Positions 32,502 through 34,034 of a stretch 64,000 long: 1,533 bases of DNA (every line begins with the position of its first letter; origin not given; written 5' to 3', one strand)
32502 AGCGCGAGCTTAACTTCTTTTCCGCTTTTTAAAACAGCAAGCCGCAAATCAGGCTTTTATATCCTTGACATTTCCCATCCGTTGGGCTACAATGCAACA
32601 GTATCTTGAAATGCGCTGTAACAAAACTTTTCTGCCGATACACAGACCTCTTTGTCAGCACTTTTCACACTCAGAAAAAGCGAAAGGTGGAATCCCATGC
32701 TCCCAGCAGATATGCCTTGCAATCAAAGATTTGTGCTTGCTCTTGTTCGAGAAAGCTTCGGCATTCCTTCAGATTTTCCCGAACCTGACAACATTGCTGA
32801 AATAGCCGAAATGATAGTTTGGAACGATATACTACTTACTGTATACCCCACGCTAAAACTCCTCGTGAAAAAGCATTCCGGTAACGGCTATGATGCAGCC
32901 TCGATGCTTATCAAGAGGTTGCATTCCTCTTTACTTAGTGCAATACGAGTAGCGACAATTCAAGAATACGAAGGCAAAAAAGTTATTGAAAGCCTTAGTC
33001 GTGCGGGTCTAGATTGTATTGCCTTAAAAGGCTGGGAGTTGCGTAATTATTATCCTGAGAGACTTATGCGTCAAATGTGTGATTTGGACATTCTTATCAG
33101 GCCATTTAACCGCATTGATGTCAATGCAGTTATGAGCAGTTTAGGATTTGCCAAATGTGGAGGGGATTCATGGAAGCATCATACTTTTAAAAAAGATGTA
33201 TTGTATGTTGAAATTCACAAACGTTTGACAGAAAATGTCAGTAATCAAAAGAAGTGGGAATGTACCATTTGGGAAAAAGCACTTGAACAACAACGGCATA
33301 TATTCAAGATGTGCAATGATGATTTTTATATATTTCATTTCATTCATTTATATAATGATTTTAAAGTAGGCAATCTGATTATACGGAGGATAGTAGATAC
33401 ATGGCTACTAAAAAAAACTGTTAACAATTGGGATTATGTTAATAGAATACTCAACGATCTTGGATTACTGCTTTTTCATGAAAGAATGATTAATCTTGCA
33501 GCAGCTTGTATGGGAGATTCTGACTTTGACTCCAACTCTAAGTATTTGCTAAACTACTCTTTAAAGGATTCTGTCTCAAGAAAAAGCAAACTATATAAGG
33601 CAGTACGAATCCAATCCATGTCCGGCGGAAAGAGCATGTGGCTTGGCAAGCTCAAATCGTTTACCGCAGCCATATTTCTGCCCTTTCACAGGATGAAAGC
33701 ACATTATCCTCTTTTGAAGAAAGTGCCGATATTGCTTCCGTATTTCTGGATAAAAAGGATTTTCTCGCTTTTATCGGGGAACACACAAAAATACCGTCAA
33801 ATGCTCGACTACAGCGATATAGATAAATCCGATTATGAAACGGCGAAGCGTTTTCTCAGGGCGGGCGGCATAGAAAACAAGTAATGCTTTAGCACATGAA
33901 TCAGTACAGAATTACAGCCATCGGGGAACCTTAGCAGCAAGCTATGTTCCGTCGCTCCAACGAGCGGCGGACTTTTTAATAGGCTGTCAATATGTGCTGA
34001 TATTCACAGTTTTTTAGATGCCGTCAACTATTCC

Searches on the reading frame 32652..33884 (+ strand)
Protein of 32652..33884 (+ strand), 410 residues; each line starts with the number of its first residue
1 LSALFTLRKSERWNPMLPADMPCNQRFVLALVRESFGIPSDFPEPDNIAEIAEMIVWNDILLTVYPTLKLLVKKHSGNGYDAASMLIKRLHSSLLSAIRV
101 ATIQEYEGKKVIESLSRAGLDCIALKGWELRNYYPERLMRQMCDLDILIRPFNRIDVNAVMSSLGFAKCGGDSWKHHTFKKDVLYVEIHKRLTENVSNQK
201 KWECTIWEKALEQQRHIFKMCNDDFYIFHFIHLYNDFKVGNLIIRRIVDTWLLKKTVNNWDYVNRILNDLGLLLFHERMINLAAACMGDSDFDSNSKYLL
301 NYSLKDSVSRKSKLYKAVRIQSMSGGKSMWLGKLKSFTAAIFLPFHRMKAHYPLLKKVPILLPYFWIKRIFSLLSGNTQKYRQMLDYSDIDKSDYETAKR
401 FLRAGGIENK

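Call 13: search_protein_families(library=pfam, proteins=[window:32652-33884:+], max_evalue=0.001)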
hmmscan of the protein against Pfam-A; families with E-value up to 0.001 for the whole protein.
window:32652-33884:+ (410 aa): 1 family
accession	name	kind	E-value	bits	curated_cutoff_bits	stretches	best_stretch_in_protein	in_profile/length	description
PF14907.12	NTP_transf_5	-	1.4e-30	107.1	31.2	1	51-288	8-249/249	Uncharacterised nucleotidyltransferase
